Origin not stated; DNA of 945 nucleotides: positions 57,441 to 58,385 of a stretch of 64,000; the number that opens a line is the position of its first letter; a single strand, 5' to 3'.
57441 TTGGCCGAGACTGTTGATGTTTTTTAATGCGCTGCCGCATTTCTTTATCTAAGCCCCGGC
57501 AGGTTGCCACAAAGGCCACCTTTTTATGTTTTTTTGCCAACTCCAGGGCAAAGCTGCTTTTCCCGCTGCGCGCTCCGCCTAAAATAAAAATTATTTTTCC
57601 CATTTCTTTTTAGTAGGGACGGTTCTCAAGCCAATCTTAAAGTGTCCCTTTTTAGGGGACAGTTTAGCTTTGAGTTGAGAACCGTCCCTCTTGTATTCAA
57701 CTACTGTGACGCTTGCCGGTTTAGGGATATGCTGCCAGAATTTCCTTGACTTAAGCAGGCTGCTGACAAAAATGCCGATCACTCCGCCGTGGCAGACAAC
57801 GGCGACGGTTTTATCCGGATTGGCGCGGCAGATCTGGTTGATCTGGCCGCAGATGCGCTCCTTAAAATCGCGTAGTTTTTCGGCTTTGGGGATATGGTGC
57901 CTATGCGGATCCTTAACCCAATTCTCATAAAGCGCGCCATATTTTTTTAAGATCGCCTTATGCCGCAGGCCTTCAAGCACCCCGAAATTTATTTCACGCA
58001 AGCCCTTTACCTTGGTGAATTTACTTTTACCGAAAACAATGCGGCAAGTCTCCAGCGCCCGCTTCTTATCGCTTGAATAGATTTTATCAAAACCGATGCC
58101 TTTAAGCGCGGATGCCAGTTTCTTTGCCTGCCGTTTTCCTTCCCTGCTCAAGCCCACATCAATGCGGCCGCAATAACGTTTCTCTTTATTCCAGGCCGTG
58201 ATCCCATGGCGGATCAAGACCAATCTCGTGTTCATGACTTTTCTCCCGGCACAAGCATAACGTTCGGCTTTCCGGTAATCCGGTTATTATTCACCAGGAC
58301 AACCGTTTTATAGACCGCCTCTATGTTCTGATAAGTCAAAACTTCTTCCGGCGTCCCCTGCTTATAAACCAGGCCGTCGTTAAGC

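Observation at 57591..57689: Repeat element copy C is read through in frame and supplies the C-terminal ~25 residues of CobC; copy A supplies the hisA stop codon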

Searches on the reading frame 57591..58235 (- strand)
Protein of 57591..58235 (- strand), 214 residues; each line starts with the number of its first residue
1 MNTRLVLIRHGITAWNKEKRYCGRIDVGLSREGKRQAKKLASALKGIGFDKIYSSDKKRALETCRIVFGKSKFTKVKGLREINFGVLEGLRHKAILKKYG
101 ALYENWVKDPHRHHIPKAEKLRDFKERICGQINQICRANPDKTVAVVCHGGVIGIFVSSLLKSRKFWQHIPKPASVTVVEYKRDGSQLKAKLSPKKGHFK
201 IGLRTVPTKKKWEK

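Call 8: search_protein_families(library=pfam, proteins=[window:57591-58235:-], max_evalue=0.01)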
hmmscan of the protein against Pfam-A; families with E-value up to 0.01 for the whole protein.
window:57591-58235:- (214 aa): 1 family
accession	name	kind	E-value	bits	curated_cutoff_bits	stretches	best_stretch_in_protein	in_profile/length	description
PF00300.27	His_Phos_1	-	9e-52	176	21.7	1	5-189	1-189/194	Histidine phosphatase superfamily (branch 1)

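Call 9: search_protein_families(library=ncbifam, proteins=[window:57591-58235:-], max_evalue=0.001)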
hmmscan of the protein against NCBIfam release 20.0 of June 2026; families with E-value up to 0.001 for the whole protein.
window:57591-58235:- (214 aa): 19 families
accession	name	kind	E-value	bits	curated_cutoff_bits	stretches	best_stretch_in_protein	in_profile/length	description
TIGR03162.1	ribazole_cobC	equivalog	1.6e-39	135.1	162.9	1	5-177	1-174/176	alpha-ribazole phosphatase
NF045917.1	PhserinePhPspA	equivalog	1.2e-31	110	350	1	4-184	3-187/211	phosphoserine phosphatase PspA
NF011580.0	PRK15004.1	equivalog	1.9e-28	99.9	250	1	4-189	2-191/203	adenosylcobalamin/alpha-ribazole phosphatase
NF005567.0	PRK07238.1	equivalog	2.5e-26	92.9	326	1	2-187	177-366/378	bifunctional RNase H/acid phosphatase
NF002901.0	PRK03482.1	equivalog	3.9e-20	72.4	261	1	5-162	4-163/215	2,3-diphosphoglycerate-dependent phosphoglycerate mutase GpmB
NF010713.0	PRK14115.1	equivalog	8.1e-19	67.9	305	1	3-101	2-107/248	2,3-diphosphoglycerate-dependent phosphoglycerate mutase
TIGR01258.1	pgm_1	subfamily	1.3e-18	67.3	81.7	1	4-101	2-106/245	2,3-bisphosphoglycerate-dependent phosphoglycerate mutase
TIGR03848.1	MSMEG_4193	subfamily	4.6e-18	65.4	203.85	1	5-186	2-191/204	MSMEG_4193 family putative phosphomutase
NF009994.0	PRK13463.1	equivalog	2.4e-16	60.1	277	1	1-189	1-194/203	phosphoserine phosphatase 1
NF002339.0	PRK01295.1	equivalog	1e-14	54.5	316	1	1-157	1-166/206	2,3-bisphosphoglycerate-dependent phosphoglycerate mutase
NF010714.0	PRK14116.1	equivalog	1.5e-14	54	401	1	3-101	2-107/229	2,3-diphosphoglycerate-dependent phosphoglycerate mutase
NF009993.0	PRK13462.1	equivalog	2e-14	53.7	226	1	2-152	5-150/203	acid phosphatase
NF002217.0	PRK01112.1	equivalog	6.2e-14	51.9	320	1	3-75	2-74/228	2,3-bisphosphoglycerate-dependent phosphoglycerate mutase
NF010718.0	PRK14120.1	equivalog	7.4e-14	51.6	366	1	2-101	4-110/249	phosphoglyceromutase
NF038349.1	dPGM_arch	equivalog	3.1e-13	50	225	1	6-183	2-173/194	2,3-diphosphoglycerate-dependent phosphoglycerate mutase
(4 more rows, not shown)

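Call 11: find_homologous_proteins(query=window:57591-58235:-, max_evalue=1e-10)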
Query window:57591-58235:- (214 aa): 291 proteins with E <= 1e-10 among 711 candidates; the best 120 are listed.
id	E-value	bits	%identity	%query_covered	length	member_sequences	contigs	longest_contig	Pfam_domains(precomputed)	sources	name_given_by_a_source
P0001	5.5e-140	482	100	100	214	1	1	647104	PF00300.28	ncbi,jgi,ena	ncbi:MAG: histidine phosphatase family protein [Candidatus Omnitrophota bacterium]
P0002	7.9e-99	347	80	86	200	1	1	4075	PF00300.28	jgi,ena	-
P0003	7.7e-89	315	68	92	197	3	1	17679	PF00300.28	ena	-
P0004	6.0e-88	312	72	85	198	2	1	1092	PF00300.28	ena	-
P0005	1.4e-87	311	70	91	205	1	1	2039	PF00300.28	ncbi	-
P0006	1.7e-84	301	71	86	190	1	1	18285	PF00300.28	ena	-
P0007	2.5e-84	300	65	91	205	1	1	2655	PF00300.28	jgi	jgi:broad specificity phosphatase PhoE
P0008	2.3e-80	287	64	88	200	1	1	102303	PF00300.28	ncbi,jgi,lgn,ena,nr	ncbi:MAG TPA: histidine phosphatase family protein [Patescibacteria group bacterium]|nr:histidine ph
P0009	6.4e-79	282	65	88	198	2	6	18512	PF00300.28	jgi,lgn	jgi:broad specificity phosphatase PhoE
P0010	2.6e-77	277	67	86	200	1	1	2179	PF00300.28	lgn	-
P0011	1.6e-75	271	62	92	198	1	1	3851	PF00300.28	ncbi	-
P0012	1.8e-75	271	63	86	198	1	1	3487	PF00300.28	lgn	-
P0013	1.9e-75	271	60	88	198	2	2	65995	PF00300.28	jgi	jgi:broad specificity phosphatase PhoE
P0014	5.7e-75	270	64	85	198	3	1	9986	PF00300.28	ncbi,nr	ncbi:MAG: histidine phosphatase family protein [Candidatus Omnitrophica bacterium]|nr:histidine phos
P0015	2.7e-74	267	63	87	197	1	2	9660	PF00300.28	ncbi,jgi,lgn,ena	ncbi:MAG: histidine phosphatase family protein [Candidatus Omnitrophota bacterium]|jgi:broad specifi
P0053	1.2e-69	252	57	98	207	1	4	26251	PF00300.28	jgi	-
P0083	3.2e-68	247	58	88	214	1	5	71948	PF00300.28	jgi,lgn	-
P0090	6.6e-68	246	57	91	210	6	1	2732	PF00300.28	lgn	-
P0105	3.0e-67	244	60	86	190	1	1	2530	PF00300.28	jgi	-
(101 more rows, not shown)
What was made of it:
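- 57591..58235 (-): cobC-like histidine phosphatase ORF, 214 aa. The core (residues 1-182) is intact. The tail (183-214) is non-canonical. 100% identical to the NCBI MAG protein P0001 (call 11).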

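Call 15: find_encoding_contigs(protein=P0002, flank=3000, max_places=2)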
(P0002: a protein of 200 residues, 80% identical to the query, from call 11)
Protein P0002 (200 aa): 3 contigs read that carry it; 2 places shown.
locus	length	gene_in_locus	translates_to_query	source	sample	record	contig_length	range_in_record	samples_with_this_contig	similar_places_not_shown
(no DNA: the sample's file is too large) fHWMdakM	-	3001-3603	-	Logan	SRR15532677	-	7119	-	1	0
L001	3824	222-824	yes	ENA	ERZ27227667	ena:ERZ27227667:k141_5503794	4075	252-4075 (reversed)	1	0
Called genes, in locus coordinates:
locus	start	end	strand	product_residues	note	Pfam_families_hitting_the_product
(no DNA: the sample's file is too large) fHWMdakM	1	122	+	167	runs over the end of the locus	PF02572:CobA_CobO_BtuR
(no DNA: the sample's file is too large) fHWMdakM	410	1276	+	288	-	PF01497:Peripla_BP_2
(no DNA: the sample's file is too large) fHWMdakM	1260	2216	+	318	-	PF01032:FecCD, PF00950:ABC-3 (weak)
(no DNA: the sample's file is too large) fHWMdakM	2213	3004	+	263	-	PF00005:ABC_tran, PF13304:AAA_21 (faint)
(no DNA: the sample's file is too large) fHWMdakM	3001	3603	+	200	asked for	PF00300:His_Phos_1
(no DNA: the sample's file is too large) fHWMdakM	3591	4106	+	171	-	PF02283:CobU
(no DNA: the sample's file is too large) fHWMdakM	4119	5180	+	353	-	PF02277:DBI_PRT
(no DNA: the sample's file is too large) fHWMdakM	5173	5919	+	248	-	PF02654:CobS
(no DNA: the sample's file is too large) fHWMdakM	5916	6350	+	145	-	?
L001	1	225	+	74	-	?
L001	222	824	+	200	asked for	PF00300:His_Phos_1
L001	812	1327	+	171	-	PF02283:CobU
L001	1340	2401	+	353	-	PF02277:DBI_PRT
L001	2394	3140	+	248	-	PF02654:CobS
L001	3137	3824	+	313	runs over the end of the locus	?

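Call 16: find_encoding_contigs(protein=P0090, flank=3000, max_places=2)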
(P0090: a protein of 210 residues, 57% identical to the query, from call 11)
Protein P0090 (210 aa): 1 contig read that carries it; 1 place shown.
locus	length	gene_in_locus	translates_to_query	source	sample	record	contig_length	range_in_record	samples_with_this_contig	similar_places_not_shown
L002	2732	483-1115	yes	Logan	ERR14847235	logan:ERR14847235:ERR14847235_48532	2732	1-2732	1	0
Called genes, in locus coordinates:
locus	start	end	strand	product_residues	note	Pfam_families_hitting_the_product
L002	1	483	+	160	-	?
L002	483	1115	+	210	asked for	PF00300:His_Phos_1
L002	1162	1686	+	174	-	PF02283:CobU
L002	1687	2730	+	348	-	?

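Call 17: find_encoding_contigs(protein=P0083, flank=10000, max_places=2)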
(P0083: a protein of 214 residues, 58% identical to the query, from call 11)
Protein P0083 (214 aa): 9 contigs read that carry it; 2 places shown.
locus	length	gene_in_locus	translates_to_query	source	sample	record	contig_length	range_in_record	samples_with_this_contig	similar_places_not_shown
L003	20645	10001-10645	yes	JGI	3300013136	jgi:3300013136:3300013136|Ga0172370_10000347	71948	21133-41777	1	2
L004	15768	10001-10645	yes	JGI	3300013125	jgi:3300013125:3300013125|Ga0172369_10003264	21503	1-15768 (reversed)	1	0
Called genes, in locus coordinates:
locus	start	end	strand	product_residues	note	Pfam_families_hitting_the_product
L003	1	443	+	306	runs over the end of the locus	PF00056:Ldh_1_N, PF02866:Ldh_1_C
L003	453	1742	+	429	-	PF01134:GIDA (weak), PF01266:DAO (faint), PF02737:3HCDH_N (faint), PF07992:Pyr_redox_2, PF12831:FAD_oxidored (weak), PF13450:NAD_binding_8 (faint), PF00070:Pyr_redox, PF02852:Pyr_redox_dim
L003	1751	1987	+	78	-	PF00364:Biotin_lipoyl, PF25919:BSH_CusB (weak)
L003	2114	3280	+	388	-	PF13487:HD_5, PF01966:HD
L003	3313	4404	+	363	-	PF06925:MGDG_synth, PF13439:Glyco_transf_4 (faint), PF02350:Epimerase_2 (weak), PF00534:Glycos_transf_1, PF04101:Glyco_tran_28_C, PF13692:Glyco_trans_1_4 (weak)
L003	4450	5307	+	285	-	PF03279:Lip_A_acyltrans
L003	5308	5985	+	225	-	PF00535:Glycos_transf_2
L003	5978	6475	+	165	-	PF06695:Sm_multidrug_ex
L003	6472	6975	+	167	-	PF02572:CobA_CobO_BtuR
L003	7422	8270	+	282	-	PF01497:Peripla_BP_2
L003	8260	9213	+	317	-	PF01032:FecCD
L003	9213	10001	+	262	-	PF00005:ABC_tran, PF13304:AAA_21 (faint)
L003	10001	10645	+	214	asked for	PF00300:His_Phos_1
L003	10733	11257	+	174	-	PF02283:CobU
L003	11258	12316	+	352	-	PF02277:DBI_PRT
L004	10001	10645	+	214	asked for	PF00300:His_Phos_1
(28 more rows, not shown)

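Call 18: find_encoding_contigs(protein=P0053, flank=10000, max_places=2)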
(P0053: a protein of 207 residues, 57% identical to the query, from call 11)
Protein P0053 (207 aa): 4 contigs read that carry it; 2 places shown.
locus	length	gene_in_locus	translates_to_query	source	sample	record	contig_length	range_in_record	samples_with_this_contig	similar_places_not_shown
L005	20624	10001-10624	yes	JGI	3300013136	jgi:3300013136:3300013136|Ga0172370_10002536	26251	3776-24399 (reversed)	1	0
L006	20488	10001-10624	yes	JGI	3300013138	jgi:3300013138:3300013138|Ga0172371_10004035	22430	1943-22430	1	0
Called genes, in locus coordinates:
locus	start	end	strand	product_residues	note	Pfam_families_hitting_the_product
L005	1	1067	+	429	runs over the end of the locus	PF00890:FAD_binding_2 (faint), PF01134:GIDA (weak), PF01262:AlaDh_PNT_C (faint), PF01266:DAO (faint), PF03486:HI0933_like (faint), PF07992:Pyr_redox_2, PF00070:Pyr_redox, PF02852:Pyr_redox_dim, +3 more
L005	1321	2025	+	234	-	PF21948:LplA-B_cat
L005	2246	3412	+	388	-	PF13487:HD_5, PF01966:HD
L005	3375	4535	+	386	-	PF06925:MGDG_synth, PF02350:Epimerase_2 (weak), PF00534:Glycos_transf_1, PF04101:Glyco_tran_28_C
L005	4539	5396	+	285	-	PF03279:Lip_A_acyltrans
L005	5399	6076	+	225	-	PF00535:Glycos_transf_2, PF10111:Glyco_tranf_2_2 (weak)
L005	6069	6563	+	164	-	PF06695:Sm_multidrug_ex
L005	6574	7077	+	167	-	PF02572:CobA_CobO_BtuR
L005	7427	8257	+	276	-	PF01497:Peripla_BP_2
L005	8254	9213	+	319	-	PF01032:FecCD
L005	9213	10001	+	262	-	PF00005:ABC_tran, PF13304:AAA_21 (faint), PF13401:AAA_22 (weak)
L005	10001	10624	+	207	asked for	PF00300:His_Phos_1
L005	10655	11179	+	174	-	PF02283:CobU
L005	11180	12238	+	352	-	PF02277:DBI_PRT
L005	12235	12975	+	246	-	PF02654:CobS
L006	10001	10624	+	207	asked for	PF00300:His_Phos_1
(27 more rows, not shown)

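Call 21: find_related_loci(query=A2, collection=genome_contigs, flank=10000)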
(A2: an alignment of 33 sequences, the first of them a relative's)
Query A2 (214 aa) in genome_contigs; peptide patterns used: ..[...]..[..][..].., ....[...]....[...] (x = any residue, [..] = any of these).
492 stretches matched a pattern; 461 encode a relative of the query (tblastn E <= 1e-3); the best 80 are kept; 80 distinct loci.
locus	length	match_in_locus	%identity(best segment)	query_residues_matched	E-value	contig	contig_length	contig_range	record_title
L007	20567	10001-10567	64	1-189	3e-85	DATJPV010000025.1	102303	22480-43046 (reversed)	MAG TPA_asm: Patescibacteria group bacterium isolate SMAG_U14922 k141_3428450, whole genome shotgun sequence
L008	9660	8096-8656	63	3-189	6e-78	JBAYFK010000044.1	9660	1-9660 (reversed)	MAG: Candidatus Omnitrophota bacterium isolate SO_2016_GW1_1 scaffold12996_OW334_2016, whole genome shotgun sequence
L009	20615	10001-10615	59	1-206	2e-77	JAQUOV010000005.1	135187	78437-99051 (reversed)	MAG: Candidatus Omnitrophota bacterium isolate STD1_209 NODE_237_length_135187_cov_9.696128_Sandtown_D1, whole genome sh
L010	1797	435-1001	61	1-189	2e-80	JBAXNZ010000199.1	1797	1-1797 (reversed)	MAG: bacterium isolate ELA492 MAG492_199, whole genome shotgun sequence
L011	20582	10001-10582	58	1-194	1e-76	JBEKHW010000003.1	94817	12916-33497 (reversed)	MAG: Candidatus Omnitrophota bacterium isolate SPRUCE 286 SPRUCE_286_3, whole genome shotgun sequence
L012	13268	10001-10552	61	1-184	2e-75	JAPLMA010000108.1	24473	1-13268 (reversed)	MAG: Candidatus Omnitrophota bacterium isolate LacPavin_0920_WC70_MAG_40_20 LacPavin_0920_WC70_scaffold_119934, whole ge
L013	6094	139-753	60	1-206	1e-75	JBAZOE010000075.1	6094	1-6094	MAG: Candidatus Omnitrophota bacterium isolate SO_2017_LW4_87 scaffold_25129_c1_LW137-91_2017, whole genome shotgun sequ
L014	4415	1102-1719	57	1-207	7e-74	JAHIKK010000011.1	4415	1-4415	MAG: Candidatus Omnitrophota bacterium isolate KR13_N1.mb.50 KR13_N1.mb.50_k141_8458, whole genome shotgun sequence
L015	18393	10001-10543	62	1-181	5e-74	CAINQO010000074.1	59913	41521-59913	MAG: Candidatus Omnitrophica bacterium isolate AM-2014-D7_bin-608 genome assembly, contig: bin-608:074/123, whole genome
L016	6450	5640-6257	56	1-212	7e-74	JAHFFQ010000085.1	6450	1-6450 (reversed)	MAG: Candidatus Omnitrophota bacterium isolate nzgw296 NODE_15403_length_6451_cov_4.572196, whole genome shotgun sequenc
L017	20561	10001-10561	57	3-189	6e-73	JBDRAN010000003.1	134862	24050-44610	MAG: Candidatus Omnitrophota bacterium isolate MEGAHIT-group-1.1004 k141_9730120, whole genome shotgun sequence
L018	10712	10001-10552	60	1-184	2e-72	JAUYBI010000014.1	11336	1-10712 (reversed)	MAG: Candidatus Omnitrophota bacterium isolate C19_metabat.bin.11_sub C19_k141_45153, whole genome shotgun sequence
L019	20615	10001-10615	57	1-206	2e-72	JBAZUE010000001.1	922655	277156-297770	MAG: Candidatus Omnitrophota bacterium isolate SO_2017_GW1_22 NODE_22_length_922655_cov_1.522083_OW334_2017, whole genom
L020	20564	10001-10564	58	1-192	4e-72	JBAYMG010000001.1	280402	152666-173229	MAG: Candidatus Omnitrophota bacterium isolate SO_2016_LW1_34 scaffold00005_LW64-88_2016, whole genome shotgun sequence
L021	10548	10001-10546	60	1-182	4e-72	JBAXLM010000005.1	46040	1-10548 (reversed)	MAG: Candidatus Omnitrophota bacterium isolate ELA427 MAG427_5, whole genome shotgun sequence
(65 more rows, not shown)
